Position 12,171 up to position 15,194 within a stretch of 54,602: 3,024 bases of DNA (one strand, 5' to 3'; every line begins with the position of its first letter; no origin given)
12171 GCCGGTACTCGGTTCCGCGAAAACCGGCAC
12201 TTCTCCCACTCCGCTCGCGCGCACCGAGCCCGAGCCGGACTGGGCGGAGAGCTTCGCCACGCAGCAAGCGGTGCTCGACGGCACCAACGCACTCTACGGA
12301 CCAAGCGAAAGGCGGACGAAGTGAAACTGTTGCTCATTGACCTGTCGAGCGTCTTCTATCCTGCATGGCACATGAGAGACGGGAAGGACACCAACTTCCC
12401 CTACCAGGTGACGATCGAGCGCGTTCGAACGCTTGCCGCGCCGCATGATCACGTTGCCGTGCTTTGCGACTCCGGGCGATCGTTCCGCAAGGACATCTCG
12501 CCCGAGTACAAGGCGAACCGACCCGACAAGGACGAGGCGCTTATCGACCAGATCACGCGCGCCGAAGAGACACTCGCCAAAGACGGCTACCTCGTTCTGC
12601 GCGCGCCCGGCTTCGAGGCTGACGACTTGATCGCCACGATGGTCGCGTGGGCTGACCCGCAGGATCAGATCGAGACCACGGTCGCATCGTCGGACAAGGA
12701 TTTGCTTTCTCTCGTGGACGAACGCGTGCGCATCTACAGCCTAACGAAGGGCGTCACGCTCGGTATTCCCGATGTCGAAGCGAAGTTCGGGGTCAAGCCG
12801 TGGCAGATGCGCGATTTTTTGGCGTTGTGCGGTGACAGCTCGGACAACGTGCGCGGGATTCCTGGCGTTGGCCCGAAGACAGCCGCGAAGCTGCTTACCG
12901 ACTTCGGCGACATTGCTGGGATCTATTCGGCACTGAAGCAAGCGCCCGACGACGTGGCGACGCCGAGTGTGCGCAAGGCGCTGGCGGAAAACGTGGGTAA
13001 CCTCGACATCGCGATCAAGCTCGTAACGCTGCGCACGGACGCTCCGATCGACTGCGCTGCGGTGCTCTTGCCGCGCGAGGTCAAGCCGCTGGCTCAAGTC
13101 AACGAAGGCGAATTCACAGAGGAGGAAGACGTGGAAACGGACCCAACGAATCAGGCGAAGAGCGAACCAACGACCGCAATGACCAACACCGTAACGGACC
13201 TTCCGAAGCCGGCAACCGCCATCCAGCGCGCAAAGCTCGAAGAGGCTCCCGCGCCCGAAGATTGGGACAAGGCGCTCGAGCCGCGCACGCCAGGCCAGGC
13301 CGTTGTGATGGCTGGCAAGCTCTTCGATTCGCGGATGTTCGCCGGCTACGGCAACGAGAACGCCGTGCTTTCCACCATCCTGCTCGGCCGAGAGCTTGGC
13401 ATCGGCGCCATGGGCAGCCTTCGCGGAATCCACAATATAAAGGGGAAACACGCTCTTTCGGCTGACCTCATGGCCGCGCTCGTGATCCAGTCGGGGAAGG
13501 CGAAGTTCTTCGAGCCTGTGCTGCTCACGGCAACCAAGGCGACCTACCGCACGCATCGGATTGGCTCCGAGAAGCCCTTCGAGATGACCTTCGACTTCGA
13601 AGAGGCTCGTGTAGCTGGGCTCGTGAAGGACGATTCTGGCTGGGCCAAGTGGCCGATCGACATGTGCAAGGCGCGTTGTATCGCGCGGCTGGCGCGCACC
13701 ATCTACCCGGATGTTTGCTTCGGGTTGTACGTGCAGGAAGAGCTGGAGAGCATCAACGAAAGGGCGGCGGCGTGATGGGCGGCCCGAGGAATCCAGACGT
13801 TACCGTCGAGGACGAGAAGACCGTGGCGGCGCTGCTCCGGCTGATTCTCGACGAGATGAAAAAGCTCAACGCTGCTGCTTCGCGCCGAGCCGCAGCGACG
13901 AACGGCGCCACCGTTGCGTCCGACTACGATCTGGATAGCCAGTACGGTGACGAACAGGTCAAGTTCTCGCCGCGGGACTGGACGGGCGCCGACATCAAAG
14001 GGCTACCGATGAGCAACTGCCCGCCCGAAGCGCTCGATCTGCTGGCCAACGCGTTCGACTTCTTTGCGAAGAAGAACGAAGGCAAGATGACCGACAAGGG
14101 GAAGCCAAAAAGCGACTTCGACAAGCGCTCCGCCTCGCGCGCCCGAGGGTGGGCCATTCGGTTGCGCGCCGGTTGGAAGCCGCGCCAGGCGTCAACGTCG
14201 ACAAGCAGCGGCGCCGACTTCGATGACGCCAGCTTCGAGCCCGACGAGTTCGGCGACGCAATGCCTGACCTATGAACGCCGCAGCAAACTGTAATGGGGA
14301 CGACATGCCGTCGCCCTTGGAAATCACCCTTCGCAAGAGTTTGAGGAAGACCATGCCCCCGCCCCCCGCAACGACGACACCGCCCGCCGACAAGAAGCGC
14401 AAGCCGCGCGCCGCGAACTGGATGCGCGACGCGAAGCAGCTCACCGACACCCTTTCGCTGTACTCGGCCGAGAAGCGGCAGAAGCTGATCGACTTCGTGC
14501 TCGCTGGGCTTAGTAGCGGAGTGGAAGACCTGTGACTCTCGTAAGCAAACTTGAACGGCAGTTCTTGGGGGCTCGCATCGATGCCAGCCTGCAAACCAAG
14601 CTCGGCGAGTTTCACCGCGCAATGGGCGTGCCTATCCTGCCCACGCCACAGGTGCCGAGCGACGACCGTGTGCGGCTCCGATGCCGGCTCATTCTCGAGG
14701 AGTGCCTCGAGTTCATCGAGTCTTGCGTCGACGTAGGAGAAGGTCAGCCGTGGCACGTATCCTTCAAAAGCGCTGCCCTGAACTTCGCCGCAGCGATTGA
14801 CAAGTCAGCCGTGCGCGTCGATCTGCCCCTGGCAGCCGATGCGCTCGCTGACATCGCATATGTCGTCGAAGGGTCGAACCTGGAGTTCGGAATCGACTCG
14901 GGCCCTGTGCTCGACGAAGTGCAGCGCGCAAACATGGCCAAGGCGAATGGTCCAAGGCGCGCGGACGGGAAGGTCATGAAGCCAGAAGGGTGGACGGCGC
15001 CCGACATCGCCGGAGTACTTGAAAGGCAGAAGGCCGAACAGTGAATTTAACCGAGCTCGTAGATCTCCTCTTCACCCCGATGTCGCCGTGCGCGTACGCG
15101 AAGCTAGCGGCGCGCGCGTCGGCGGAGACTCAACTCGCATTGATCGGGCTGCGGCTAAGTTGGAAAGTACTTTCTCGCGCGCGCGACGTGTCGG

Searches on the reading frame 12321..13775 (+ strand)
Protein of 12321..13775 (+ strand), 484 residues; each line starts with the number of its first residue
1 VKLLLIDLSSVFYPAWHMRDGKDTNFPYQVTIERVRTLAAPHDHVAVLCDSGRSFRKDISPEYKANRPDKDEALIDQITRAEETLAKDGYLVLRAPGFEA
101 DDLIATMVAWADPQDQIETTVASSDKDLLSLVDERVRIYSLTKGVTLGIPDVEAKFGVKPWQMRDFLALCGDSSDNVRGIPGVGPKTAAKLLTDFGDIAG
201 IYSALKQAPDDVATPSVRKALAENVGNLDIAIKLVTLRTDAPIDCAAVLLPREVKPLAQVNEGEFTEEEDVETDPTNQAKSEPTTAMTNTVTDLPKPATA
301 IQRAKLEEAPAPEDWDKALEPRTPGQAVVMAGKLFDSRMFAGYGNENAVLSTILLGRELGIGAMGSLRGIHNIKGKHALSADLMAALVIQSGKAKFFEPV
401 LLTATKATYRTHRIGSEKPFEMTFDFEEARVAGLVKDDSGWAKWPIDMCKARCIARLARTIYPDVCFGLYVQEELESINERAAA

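Call 8: search_protein_families(library=pfam, proteins=[window:12321-13775:+], max_evalue=0.001)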
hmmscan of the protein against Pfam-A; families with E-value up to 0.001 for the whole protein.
window:12321-13775:+ (484 aa): 3 families
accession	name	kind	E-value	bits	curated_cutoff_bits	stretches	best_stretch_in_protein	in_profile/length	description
PF02739.22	5_3_exonuc_N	-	5.7e-30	104.6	34.3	1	2-157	1-164/164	5'-3' exonuclease, N-terminal resolvase-like domain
PF01367.25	5_3_exonuc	-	1.2e-24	87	40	1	158-246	1-85/97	5'-3' exonuclease, C-terminal SAM fold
PF03837.19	RecT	-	0.00031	20.8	24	1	407-481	116-193/198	RecT family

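Call 56: search_protein_families(library=phrogs, proteins=[window:12321-13775:+], max_evalue=0.001)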
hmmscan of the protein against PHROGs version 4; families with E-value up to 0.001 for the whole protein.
window:12321-13775:+ (484 aa): 4 families
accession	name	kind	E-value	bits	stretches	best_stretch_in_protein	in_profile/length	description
phrog_107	-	DNA, RNA and nucleotide metabolism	2.8e-34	120.1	1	3-292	121-426/542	exonuclease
phrog_4171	-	DNA, RNA and nucleotide metabolism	2.1e-11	45.1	1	351-481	69-215/392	RecT-like ssDNA annealing protein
phrog_561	-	DNA, RNA and nucleotide metabolism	1.6e-10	42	1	368-481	348-474/633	RecT-like ssDNA annealing protein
phrog_32545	-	unknown function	0.00021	22.1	1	41-142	45-153/186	-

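Call 98: search_protein_families(library=ncbifam, proteins=[window:12321-13775:+], max_evalue=0.001)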
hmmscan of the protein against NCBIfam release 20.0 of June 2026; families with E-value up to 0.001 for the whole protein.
window:12321-13775:+ (484 aa): 6 families
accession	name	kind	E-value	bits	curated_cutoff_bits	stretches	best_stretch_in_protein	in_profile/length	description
NF004397.1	PRK05755.1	equivalog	4.2e-56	191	720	1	2-248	2-253/889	DNA polymerase I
TIGR00593.1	pola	equivalog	2.9e-51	174.9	600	1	3-280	1-285/890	DNA polymerase I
NF011547.0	PRK14976.1-4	equivalog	2.7e-41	141.7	305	1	50-271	63-281/291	5'-3' exonuclease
NF007017.0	PRK09482.1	equivalog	3e-39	135.2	261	1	31-245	37-247/257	flap endonuclease Xni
NF011545.0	PRK14976.1-2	equivalog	1.5e-32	113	434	1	41-245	55-261/287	5'-3' exonuclease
NF011546.0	PRK14976.1-3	equivalog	5.3e-31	108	347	1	46-245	61-259/297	5'-3' exonuclease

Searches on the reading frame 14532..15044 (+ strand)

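Call 85: search_protein_families(library=pfam, proteins=[window:14532-15044:+], max_evalue=0.01)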
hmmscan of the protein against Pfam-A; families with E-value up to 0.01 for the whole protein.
window:14532-15044:+ (170 aa): 1 family
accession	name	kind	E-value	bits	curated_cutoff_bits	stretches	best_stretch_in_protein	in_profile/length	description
PF01503.22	PRA-PH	-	1.3e-11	45.2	21.3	1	25-134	2-86/86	Phosphoribosyl-ATP pyrophosphohydrolase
